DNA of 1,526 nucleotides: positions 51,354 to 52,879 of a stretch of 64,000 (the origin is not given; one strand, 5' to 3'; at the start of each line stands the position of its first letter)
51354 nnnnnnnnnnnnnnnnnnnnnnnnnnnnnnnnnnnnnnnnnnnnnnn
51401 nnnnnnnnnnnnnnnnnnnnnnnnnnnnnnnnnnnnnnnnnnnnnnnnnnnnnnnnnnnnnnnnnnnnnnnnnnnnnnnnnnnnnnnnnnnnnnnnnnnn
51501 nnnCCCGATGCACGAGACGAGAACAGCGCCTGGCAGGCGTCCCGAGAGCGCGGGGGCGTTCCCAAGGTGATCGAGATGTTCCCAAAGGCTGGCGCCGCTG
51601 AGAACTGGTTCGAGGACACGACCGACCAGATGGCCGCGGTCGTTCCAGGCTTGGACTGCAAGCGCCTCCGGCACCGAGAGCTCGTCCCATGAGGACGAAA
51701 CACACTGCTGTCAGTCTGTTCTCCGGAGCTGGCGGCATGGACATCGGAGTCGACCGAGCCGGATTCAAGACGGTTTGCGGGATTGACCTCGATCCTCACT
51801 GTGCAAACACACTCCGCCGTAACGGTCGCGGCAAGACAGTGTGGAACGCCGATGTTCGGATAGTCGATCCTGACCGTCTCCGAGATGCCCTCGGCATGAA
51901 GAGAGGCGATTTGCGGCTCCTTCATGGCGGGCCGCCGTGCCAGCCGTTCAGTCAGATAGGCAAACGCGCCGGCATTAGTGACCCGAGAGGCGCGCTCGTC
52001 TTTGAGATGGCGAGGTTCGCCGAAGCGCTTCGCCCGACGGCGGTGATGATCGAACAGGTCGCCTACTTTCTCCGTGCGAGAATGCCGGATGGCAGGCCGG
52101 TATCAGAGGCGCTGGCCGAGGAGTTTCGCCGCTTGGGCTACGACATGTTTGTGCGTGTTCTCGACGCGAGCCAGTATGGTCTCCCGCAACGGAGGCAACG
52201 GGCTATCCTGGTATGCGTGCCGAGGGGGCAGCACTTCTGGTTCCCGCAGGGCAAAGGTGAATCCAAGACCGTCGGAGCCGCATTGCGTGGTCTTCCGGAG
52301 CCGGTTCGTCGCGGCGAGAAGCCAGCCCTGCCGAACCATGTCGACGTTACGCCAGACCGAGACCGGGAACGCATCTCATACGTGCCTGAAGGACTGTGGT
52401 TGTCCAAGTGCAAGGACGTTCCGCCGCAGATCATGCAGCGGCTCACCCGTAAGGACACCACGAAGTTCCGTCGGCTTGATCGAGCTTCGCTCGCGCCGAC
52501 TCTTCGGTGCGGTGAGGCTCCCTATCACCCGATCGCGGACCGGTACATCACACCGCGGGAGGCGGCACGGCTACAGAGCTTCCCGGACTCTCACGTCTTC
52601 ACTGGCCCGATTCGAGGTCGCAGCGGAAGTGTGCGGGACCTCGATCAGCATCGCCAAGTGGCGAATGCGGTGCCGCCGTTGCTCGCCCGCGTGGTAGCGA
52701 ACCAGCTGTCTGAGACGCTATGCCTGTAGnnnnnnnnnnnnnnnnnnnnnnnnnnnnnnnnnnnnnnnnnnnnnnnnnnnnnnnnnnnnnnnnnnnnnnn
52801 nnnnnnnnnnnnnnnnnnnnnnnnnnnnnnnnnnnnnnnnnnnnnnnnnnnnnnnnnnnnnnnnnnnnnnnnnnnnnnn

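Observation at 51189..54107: Three-gene R-M islet: C5-methyltransferase, NotI-family endonuclease and Vsr, after a lower-GC 500-bp junction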

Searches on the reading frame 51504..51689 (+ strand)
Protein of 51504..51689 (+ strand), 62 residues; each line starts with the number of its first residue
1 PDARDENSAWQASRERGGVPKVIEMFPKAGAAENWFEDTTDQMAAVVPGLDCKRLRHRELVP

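Call 63: search_protein_families(library=pfam, proteins=[window:51504-51689:+], max_evalue=1)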
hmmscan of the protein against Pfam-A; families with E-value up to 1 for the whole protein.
seq(62 aa): 0 families

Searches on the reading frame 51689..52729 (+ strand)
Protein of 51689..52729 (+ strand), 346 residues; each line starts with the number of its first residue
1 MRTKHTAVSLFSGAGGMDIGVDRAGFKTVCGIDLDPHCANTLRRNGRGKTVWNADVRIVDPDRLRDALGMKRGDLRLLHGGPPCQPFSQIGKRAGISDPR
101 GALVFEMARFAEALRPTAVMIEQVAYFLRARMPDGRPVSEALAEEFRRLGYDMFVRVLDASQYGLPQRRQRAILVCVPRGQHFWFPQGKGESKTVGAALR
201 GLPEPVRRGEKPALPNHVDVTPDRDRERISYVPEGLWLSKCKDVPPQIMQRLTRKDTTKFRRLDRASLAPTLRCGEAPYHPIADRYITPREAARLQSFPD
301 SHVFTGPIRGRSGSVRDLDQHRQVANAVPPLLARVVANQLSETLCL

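Call 3: search_protein_families(library=pfam, proteins=[window:51689-52729:+], max_evalue=0.01)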
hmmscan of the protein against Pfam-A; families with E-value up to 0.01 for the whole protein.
window:51689-52729:+ (346 aa): 1 family
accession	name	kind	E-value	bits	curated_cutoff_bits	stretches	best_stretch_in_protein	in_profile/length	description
PF00145.23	DNA_methylase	-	6.4e-52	177.4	22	1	7-341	3-323/324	C-5 cytosine-specific DNA methylase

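Call 4: search_protein_families(library=ncbifam, proteins=[window:51689-52729:+], max_evalue=0.01)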
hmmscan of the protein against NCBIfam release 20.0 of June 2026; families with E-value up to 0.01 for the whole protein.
window:51689-52729:+ (346 aa): 2 families
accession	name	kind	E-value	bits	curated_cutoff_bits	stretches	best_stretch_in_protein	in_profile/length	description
TIGR00675.1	dcm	superfamily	4.1e-45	154.9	100.65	1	8-340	2-329/329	DNA (cytosine-5-)-methyltransferase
NF007772.0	PRK10458.1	subfamily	1.9e-05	23.4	710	1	7-176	91-285/472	DNA cytosine methylase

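Call 13: search_solved_structures(query=window:51689-52729:+, max_evalue=0.001)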
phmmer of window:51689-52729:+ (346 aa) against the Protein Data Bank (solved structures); distinct sequences matched with E-value up to 0.001: 45.
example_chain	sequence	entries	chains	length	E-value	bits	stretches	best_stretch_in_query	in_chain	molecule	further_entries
5guv_A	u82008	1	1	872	2.7e-25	92.9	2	7-183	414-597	DNA (cytosine-5)-methyltransferase 1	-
1dct_A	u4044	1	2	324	3e-25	92.7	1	7-175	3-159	PROTEIN (MODIFICATION METHYLASE HAEIII)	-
3pt9_A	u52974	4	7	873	3.6e-25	92.4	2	7-183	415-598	DNA (cytosine-5)-methyltransferase 1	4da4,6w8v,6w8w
5gut_A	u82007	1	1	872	3.6e-25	92.4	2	7-183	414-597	DNA (cytosine-5)-methyltransferase 1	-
3pt6_A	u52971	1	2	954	4.6e-25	92.1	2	7-183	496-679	DNA (cytosine-5)-methyltransferase 1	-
5wy1_A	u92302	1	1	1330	1.1e-24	90.8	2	7-183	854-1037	DNA (cytosine-5)-methyltransferase 1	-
3av4_A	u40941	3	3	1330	1.1e-24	90.8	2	7-183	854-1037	DNA (cytosine-5)-methyltransferase 1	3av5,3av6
3ubt_Y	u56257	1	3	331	5.9e-24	88.4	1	7-175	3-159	Modification methylase HaeIII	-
6x9i_A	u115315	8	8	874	1.1e-22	84.3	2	7-183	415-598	DNA (cytosine-5)-methyltransferase 1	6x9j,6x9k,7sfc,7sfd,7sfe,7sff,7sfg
9v36_A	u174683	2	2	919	1.2e-22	84.1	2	7-183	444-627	DNA (cytosine-5)-methyltransferase 1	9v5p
3pta_A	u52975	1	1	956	1.4e-22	84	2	7-183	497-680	DNA (cytosine-5)-methyltransferase 1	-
3swr_A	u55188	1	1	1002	1.6e-22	83.8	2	7-183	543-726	DNA (cytosine-5)-methyltransferase 1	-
4yoc_A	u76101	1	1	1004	1.6e-22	83.8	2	7-183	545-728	DNA (cytosine-5)-methyltransferase 1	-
9z07_A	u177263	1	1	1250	2.8e-22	82.9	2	7-183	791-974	DNA (cytosine-5)-methyltransferase 1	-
9mys_A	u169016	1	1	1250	2.8e-22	82.9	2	7-183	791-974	DNA (cytosine-5)-methyltransferase 1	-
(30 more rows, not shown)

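Call 87: search_protein_families(library=padloc, proteins=[window:51689-52729:+], max_evalue=0.01)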
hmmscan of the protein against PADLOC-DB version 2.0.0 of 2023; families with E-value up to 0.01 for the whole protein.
window:51689-52729:+ (346 aa): 57 families (the best 25 are shown)
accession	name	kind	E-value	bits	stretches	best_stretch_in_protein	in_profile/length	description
PDLC03234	MTase_II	-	1.8e-74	249.3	2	3-204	3-204/375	Type II methyltransferase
PDLC03378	MTase_II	-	5e-73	244.3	1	4-344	2-330/344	Type II methyltransferase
PDLC03326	MTase_II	-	9.8e-66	220.6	2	2-189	2-188/412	Type II methyltransferase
PDLC00033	DruM2|DruM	-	1.4e-65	220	1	6-344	23-364/368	DNA cytosine methylase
PDLC00026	DruM2|DruM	-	3e-59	199.3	1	3-343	3-317/336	DNA cytosine methylase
PDLC03272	MTase_II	-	4e-56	188.9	1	3-344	73-390/407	Type II methyltransferase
PDLC03237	MTase_II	-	2.7e-45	152.7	2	5-178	794-969/1036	Type II methyltransferase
PDLC03307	MTase_II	-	7.9e-42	141.8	3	7-131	3-118/382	Type II methyltransferase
PDLC02648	DrmMII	-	5.4e-40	135.6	2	1-180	18-228/468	DrmMII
PDLC02649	DrmMII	-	1e-36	124.8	3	71-203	112-248/422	DrmMII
PDLC02650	DrmMII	-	6.7e-35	118.8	3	4-125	8-134/435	DrmMII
PDLC00029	DruM2|DruM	-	1.8e-34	117.6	1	6-202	6-192/329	DNA cytosine methylase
PDLC00027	DruM2|DruM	-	7.6e-34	115.6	2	7-189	14-185/361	DNA cytosine methylase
PDLC00030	DruM2|DruM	-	1.9e-33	114.2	2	4-177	5-184/380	DNA cytosine methylase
PDLC00032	DruM2|DruM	-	7.1e-33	112.5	1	4-202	3-196/424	DNA cytosine methylase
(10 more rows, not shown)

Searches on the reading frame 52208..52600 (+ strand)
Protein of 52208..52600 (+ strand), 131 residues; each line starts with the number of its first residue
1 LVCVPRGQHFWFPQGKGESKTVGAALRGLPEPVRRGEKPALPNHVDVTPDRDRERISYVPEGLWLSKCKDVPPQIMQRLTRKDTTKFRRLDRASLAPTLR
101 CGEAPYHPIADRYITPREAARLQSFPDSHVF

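Call 94: search_solved_structures(query=window:52208-52600:+, max_evalue=10, show_alignments=4)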
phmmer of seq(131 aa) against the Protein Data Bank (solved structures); distinct sequences matched with E-value up to 10: 7.
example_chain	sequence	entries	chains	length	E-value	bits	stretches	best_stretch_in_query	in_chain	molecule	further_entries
3g7u_A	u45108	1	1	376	0.00017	25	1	87-128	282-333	Cytosine-specific methyltransferase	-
9m5u_A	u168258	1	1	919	0.85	13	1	105-131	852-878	DNA (cytosine-5)-methyltransferase 1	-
9ped_A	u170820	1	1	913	0.85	13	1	105-131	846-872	DNA (cytosine-5)-methyltransferase 1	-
9v4p_A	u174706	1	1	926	0.86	13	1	105-131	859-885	DNA (cytosine-5)-methyltransferase 1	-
9mvy_A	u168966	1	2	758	1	12.7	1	71-128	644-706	DNA (cytosine-5)-methyltransferase 1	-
7ubu_A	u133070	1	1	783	1.1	12.7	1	71-128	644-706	DNA (cytosine-5)-methyltransferase 1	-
4fsx_A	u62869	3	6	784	1.1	12.7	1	71-128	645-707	DNA (cytosine-5)-methyltransferase 1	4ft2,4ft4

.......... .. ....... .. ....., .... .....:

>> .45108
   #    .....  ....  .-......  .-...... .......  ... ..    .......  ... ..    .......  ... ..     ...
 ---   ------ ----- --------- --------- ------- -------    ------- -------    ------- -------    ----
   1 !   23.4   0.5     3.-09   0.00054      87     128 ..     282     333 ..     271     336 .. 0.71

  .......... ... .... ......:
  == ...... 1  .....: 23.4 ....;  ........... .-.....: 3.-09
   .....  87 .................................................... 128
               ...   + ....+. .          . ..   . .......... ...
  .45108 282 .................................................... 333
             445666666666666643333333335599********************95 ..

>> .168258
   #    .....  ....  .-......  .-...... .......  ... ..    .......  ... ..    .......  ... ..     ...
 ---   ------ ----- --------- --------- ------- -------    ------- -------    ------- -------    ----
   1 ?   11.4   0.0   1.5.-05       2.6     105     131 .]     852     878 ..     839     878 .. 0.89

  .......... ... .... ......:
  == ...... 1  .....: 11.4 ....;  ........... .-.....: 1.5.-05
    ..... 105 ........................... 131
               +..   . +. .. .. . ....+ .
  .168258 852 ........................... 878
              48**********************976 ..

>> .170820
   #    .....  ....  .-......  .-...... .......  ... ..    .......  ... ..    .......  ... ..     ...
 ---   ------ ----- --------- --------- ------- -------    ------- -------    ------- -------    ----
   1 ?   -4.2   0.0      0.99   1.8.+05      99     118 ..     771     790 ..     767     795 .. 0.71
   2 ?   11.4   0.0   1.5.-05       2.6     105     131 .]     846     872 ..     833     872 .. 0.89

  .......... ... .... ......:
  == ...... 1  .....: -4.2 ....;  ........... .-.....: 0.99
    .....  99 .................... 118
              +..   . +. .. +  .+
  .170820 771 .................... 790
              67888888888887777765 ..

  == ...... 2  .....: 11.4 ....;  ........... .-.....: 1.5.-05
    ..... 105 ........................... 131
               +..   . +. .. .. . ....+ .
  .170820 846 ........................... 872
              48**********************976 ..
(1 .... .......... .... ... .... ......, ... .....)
